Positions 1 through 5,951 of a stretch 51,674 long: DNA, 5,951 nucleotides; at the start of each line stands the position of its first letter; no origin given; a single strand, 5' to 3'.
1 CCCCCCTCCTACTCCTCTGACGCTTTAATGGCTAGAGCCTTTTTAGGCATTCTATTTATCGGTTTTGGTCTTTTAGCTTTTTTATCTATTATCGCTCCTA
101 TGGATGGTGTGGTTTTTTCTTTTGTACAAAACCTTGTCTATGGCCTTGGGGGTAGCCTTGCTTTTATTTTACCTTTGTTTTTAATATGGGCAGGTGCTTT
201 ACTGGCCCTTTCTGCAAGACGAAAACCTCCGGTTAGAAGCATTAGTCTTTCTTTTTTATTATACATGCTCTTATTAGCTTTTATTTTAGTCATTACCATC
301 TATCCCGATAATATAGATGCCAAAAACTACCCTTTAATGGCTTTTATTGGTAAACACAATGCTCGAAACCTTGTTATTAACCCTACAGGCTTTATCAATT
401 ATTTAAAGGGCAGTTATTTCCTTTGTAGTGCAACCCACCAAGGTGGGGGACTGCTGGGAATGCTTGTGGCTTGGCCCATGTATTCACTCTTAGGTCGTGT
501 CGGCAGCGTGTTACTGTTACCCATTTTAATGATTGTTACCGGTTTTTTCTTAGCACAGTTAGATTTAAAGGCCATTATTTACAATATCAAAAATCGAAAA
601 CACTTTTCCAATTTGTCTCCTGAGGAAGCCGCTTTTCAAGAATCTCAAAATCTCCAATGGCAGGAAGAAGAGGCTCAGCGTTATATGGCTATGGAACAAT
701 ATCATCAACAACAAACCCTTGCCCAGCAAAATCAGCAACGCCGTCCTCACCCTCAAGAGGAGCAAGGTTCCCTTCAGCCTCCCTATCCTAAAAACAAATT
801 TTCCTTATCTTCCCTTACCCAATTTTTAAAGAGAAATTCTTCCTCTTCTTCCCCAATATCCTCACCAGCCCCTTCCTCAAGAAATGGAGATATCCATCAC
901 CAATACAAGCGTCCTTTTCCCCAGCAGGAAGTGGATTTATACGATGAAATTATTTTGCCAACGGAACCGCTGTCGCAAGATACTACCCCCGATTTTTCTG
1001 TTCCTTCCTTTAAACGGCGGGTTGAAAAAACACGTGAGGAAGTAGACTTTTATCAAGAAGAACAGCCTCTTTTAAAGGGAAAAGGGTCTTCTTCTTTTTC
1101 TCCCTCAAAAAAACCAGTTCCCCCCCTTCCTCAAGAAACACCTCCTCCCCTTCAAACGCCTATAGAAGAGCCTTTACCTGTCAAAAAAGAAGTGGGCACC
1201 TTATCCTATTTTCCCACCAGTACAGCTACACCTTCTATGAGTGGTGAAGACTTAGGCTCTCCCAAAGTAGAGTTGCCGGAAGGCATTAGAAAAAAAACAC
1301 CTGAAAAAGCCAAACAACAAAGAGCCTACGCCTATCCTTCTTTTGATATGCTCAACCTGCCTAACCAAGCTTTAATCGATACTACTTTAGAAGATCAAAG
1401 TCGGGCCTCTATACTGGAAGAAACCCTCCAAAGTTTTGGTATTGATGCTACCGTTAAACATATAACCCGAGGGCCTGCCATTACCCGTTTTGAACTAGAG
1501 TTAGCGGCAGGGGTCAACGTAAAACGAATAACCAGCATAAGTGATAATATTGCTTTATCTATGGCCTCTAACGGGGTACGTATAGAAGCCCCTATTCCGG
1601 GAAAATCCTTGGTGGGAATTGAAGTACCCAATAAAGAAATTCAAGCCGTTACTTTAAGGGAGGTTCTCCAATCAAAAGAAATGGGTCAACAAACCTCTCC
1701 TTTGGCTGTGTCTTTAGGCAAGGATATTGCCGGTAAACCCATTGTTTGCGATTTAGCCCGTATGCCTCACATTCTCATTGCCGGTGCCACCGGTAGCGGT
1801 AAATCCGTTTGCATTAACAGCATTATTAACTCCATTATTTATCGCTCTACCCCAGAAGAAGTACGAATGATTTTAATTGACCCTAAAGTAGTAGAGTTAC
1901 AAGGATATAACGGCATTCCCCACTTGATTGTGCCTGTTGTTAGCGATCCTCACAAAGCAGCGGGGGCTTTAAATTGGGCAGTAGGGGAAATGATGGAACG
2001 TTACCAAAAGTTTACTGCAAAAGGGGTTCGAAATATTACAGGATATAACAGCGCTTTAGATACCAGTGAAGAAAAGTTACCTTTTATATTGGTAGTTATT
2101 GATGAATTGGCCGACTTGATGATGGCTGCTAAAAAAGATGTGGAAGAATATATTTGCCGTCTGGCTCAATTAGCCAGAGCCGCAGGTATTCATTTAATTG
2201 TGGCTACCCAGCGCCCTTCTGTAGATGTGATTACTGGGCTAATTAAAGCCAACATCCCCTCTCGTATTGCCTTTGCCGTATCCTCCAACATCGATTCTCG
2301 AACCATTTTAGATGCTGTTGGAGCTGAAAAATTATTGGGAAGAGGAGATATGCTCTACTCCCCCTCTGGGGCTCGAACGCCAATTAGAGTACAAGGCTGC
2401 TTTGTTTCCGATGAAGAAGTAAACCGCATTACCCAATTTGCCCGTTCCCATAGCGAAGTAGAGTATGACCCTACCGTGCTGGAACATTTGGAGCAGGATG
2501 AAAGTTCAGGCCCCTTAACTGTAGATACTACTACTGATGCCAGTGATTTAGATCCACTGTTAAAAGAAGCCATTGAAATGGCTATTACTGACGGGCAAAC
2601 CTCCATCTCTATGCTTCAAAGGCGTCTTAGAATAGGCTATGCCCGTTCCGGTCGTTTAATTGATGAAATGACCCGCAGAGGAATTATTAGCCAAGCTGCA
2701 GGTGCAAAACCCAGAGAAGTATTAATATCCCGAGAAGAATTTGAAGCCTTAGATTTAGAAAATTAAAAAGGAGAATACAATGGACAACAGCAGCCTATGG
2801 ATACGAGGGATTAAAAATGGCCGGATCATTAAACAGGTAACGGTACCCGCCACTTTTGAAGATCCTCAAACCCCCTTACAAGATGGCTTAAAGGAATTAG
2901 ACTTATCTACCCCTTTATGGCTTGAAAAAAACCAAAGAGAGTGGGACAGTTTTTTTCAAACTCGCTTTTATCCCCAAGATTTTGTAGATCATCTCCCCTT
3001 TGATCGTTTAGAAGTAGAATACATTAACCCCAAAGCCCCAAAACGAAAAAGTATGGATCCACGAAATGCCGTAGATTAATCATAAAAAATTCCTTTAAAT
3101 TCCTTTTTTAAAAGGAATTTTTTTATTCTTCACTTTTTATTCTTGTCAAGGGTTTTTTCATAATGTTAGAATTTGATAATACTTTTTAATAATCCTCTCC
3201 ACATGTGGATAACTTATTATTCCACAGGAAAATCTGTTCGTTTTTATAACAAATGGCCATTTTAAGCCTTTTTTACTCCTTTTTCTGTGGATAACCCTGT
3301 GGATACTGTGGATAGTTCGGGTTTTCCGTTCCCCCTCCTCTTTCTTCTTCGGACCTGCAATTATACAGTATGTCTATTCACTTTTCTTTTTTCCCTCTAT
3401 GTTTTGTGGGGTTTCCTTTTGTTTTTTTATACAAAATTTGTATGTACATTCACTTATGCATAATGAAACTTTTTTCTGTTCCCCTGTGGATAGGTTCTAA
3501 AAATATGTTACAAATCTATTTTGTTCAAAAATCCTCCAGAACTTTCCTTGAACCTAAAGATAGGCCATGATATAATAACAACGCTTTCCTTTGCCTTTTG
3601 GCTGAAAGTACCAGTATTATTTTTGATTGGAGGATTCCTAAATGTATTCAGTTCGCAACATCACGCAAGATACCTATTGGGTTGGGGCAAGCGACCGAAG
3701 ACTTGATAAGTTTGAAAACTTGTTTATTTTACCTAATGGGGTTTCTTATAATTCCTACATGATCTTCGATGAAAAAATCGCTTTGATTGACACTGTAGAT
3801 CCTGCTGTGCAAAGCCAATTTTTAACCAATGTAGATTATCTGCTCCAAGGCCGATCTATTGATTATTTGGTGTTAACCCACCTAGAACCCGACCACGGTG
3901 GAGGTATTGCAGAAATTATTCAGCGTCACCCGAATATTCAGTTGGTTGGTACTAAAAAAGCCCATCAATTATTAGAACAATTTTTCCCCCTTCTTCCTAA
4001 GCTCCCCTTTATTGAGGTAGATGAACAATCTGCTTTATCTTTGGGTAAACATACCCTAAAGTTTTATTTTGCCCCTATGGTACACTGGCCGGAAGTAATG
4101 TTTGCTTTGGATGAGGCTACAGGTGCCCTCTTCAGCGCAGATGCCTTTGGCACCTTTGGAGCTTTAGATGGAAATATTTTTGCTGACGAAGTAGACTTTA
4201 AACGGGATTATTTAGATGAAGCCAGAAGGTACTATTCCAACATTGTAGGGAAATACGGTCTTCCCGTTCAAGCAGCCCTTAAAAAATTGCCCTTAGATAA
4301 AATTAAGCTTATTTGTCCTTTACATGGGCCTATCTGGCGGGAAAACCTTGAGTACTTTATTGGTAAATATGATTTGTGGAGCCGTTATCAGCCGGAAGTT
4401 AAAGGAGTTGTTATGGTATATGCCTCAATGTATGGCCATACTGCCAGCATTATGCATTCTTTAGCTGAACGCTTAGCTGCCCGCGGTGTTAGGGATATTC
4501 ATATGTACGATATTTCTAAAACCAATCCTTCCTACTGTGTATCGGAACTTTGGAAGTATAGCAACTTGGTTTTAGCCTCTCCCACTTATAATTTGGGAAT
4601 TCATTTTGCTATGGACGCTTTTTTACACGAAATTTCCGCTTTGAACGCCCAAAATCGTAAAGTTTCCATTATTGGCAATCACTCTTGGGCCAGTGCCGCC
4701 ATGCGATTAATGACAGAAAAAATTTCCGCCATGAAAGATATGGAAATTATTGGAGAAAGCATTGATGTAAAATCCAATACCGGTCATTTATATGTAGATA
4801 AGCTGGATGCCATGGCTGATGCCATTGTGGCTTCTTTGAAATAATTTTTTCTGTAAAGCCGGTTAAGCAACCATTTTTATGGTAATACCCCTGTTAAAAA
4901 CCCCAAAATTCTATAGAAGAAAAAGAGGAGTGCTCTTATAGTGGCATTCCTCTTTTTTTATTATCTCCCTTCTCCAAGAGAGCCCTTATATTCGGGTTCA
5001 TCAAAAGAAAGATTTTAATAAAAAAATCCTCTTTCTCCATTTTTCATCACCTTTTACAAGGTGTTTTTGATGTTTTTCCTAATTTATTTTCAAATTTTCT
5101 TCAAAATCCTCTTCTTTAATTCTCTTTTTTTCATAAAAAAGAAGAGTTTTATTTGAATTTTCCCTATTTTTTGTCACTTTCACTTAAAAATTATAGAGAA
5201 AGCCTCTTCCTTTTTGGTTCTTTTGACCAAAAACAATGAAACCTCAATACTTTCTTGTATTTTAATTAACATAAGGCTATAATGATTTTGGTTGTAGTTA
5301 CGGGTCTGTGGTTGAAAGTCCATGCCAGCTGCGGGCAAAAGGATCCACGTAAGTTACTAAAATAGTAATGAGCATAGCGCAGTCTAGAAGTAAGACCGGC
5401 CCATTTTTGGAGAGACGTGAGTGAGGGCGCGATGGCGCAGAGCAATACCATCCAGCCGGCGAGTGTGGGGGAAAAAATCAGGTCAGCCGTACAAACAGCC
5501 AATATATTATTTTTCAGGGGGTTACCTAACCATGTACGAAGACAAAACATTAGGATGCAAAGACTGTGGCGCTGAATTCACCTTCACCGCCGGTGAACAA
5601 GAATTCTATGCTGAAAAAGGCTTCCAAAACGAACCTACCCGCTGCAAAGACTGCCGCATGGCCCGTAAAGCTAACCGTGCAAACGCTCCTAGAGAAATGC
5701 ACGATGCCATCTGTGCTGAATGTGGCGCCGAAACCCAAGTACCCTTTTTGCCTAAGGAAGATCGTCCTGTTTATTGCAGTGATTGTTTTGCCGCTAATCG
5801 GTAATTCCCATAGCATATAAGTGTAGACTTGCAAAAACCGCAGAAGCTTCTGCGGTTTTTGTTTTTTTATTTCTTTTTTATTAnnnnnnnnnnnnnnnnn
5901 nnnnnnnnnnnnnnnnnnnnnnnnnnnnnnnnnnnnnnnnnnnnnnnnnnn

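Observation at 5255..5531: Promoter-driven ~240-nt GC-rich structured leader of unrecognised class upstream of a double zinc-ribbon gene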

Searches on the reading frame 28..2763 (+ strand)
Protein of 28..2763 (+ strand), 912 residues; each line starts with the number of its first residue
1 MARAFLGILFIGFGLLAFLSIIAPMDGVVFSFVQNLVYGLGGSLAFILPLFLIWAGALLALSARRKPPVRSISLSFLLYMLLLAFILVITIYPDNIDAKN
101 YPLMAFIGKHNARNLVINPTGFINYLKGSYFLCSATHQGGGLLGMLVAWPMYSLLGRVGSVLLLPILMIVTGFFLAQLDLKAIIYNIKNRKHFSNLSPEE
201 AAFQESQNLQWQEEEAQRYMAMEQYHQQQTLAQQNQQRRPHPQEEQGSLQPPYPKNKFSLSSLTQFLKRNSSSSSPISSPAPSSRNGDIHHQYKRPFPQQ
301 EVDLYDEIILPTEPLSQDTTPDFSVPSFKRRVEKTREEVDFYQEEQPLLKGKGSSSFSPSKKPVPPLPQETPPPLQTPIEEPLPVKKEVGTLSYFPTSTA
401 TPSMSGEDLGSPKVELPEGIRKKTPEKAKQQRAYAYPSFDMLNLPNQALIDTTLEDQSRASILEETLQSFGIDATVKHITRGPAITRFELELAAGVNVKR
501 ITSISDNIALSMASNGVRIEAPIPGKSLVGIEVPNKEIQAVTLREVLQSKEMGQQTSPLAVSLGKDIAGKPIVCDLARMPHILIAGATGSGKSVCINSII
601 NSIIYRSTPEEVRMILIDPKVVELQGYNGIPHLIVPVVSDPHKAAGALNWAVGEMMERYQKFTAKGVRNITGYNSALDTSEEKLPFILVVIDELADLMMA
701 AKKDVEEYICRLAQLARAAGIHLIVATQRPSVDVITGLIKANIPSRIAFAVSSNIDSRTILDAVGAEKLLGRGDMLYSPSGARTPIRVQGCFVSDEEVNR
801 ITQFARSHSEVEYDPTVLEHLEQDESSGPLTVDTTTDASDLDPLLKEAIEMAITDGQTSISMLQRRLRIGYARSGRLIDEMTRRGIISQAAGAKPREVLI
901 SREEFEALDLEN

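Call 43: search_protein_families(library=ncbifam, proteins=[window:28-2763:+])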
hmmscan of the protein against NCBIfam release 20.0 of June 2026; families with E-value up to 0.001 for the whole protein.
window:28-2763:+ (912 aa): 7 families
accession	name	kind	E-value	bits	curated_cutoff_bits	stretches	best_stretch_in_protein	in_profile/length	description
NF007615.0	PRK10263.1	equivalog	2.1e-144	483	1566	2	430-677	860-1108/1355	DNA translocase FtsK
TIGR03928.1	T7_EssCb_Firm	equivalog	1e-29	102.8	778.4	1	578-769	468-661/1296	type VII secretion protein EssC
TIGR03924.1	T7SS_EccC_a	equivalog_domain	1.1e-29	103.7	509.15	1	536-795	404-671/673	type VII secretion protein EccCa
TIGR03925.1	T7SS_EccC_b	equivalog_domain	8.3e-18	64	346.55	2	480-621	269-403/564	type VII secretion protein EccCb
NF041214.1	plasmid_TraB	equivalog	1.6e-16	60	800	1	581-761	250-419/639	plasmid transfer protein TraB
NF053655.1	CedD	equivalog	3.6e-05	22.6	600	0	687-767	421-495/527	DNA-translocating ATPase CedD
TIGR02928.1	TIGR02928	subfamily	0.00086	18.3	181.3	0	580-715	41-156/366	orc1/cdc6 family replication initiation protein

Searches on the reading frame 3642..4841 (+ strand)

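Call 9: search_protein_families(library=pfam, proteins=[window:3642-4841:+])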
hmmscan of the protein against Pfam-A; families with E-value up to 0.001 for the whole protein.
window:3642-4841:+ (400 aa): 5 families
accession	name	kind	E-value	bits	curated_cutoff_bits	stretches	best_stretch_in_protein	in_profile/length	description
PF19583.5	ODP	-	2e-17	64.1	27.2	1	34-229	1-194/194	ODP family beta lactamase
PF00753.33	Lactamase_B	-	1.1e-09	39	22.7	1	34-179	4-161/196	Metallo-beta-lactamase superfamily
PF00258.30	Flavodoxin_1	-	6.8e-09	36.5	25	1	259-364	2-116/143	Flavodoxin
PF12706.13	Lactamase_B_2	-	7.2e-08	32.7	27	1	48-152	4-116/200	Beta-lactamase superfamily domain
PF12724.12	Flavodoxin_5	-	1.2e-06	29.3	27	1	258-339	2-77/145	Flavodoxin domain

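Call 43: search_protein_families(library=ncbifam, proteins=[window:3642-4841:+])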
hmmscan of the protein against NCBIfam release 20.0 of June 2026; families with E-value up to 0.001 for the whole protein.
window:3642-4841:+ (400 aa): 12 families
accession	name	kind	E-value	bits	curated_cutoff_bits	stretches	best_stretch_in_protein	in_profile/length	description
NF008887.0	PRK11921.1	equivalog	4.2e-63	213.6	635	1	6-394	4-390/396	anaerobic nitric oxide reductase flavorubredoxin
NF003954.0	PRK05452.1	equivalog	1.6e-49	169.1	711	1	7-361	5-360/479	anaerobic nitric oxide reductase flavorubredoxin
NF000059.1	tet_redox_37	exception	3.1e-22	79.3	225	1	196-285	3-91/108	tetracycline resistance NADPH-dependent oxidoreductase Tet(37)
TIGR01753.1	flav_short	equivalog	3.2e-08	34.2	123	1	256-394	1-138/140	flavodoxin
TIGR04559.1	SoxH_rel_PQQ_2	hypoth_equivalog_domain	1.2e-07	31.5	280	1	38-178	33-189/283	quinoprotein relay system zinc metallohydrolase 2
TIGR03413.1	GSH_gloB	equivalog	3.2e-06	26.7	200.8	1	43-173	17-132/248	hydroxyacylglutathione hydrolase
NF012229.1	bla_class_B_core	domain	5.5e-06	26.6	100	1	33-144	17-125/139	metallo-beta-lactamase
NF006736.0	PRK09267.1-2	equivalog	1.5e-05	24.8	202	1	256-346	4-85/161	flavodoxin FldA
NF006738.0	PRK09267.1-4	equivalog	2.4e-05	24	172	1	256-346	3-91/171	flavodoxin FldA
NF005216.0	PRK06703.1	subfamily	3e-05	24.1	127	1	256-348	4-92/151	flavodoxin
NF006739.0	PRK09267.1-5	subfamily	3.3e-05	23.7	175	1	256-345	4-87/168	flavodoxin FldA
TIGR01752.1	flav_long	equivalog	8.4e-05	22.2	146.75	1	257-346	3-86/167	flavodoxin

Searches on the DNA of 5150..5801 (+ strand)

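Call 4: search_rna_families(source=window, start=5150, end=5650, threshold=evalue, max_evalue=1, show_alignments=2)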
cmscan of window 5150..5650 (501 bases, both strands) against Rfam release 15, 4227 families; matches with E-value up to 1: 2.
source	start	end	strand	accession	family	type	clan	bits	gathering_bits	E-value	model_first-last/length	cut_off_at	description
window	5295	5495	+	RF03072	raiA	Cis-reg; riboswitch;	-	151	101.3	1e-39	1-209/209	no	raiA RNA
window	5416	5488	+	RF03044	Proteo-phage-1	Gene; sRNA;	-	22.1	42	0.1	1-82/82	no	Proteo-phage-1 RNA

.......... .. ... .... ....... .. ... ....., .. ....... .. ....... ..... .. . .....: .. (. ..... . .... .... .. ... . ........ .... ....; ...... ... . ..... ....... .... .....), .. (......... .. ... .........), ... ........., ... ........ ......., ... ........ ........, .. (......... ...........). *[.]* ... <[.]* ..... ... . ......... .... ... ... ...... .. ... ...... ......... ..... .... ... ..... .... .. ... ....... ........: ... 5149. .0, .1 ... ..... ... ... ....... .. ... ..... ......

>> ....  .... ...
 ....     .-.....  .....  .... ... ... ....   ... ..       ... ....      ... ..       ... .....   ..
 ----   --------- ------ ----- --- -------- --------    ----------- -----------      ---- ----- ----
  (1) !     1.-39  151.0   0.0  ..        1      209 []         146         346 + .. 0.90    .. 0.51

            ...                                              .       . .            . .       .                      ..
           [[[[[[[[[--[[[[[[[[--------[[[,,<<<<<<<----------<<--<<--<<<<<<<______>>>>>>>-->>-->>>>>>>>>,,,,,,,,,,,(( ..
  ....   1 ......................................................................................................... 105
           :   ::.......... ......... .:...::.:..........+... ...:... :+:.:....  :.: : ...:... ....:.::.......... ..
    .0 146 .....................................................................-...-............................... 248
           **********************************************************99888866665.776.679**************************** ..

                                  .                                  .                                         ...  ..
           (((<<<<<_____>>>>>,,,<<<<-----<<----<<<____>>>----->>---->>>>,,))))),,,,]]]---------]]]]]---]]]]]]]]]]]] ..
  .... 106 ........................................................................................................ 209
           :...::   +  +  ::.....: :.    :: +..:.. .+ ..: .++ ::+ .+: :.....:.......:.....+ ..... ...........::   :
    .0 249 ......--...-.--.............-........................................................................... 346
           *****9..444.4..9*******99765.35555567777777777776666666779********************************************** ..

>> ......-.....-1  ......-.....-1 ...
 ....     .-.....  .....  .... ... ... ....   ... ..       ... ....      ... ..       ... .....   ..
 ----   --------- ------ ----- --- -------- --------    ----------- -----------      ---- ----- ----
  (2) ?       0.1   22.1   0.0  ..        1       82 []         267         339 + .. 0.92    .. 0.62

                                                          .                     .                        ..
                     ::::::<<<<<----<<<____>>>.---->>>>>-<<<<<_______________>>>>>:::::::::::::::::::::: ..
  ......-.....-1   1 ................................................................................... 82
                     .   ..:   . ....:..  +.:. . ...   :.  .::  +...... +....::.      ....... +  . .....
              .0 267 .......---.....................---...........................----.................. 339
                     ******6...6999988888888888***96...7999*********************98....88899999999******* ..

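Call 28: search_rna_families(sources=[L014, L016, L020, L021, L024, L025, L026, L030, L033, L035, L036, L037, L038, L039, L040, L010, L008, L013, L019, L048], threshold=gathering)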
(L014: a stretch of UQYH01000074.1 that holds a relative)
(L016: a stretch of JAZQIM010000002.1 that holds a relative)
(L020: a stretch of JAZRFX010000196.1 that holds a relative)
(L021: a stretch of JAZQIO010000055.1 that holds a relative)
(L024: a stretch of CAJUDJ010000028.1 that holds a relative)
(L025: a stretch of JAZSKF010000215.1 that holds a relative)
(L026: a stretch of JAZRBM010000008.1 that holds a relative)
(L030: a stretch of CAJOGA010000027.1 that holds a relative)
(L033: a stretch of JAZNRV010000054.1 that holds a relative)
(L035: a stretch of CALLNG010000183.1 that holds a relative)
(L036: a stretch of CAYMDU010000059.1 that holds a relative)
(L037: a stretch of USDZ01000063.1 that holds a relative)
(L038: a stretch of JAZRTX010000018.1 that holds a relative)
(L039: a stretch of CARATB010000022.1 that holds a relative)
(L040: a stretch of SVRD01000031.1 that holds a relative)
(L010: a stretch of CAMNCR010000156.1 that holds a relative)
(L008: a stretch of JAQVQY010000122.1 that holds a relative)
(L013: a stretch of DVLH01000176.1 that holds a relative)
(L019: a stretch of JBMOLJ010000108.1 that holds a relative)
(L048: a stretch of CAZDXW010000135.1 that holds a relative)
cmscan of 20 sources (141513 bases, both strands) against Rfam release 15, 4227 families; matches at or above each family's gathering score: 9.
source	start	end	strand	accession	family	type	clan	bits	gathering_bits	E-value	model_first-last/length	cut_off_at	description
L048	1254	1469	+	RF03072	raiA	Cis-reg; riboswitch;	-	182.5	101.3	4e-46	1-209/209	no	raiA RNA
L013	835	1039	+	RF03072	raiA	Cis-reg; riboswitch;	-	175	101.3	5.1e-44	1-209/209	no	raiA RNA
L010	2693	2896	+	RF03072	raiA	Cis-reg; riboswitch;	-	174.1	101.3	8.9e-44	1-209/209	no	raiA RNA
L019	4682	4964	+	RF03072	raiA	Cis-reg; riboswitch;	-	172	101.3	3.5e-43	1-209/209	no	raiA RNA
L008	3935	4138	+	RF03072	raiA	Cis-reg; riboswitch;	-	164.9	101.3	3.5e-41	1-209/209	no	raiA RNA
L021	1068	1290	-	RF00230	T-box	Cis-reg; leader;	-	125.2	93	5.5e-27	1-219/219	no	T-box leader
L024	2838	2922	+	RF00005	tRNA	Gene; tRNA;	CL00001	56.3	29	4.1e-09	1-71/71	no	tRNA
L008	2225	2393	-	RF01055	Molybdenum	Cis-reg; riboswitch;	-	54.7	36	5.4e-10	1-135/135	no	Molybdenum/Tungsten riboswitch aptamer (Moco RNA motif)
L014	68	156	-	RF00005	tRNA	Gene; tRNA;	CL00001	54.1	29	1.6e-08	1-71/71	no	tRNA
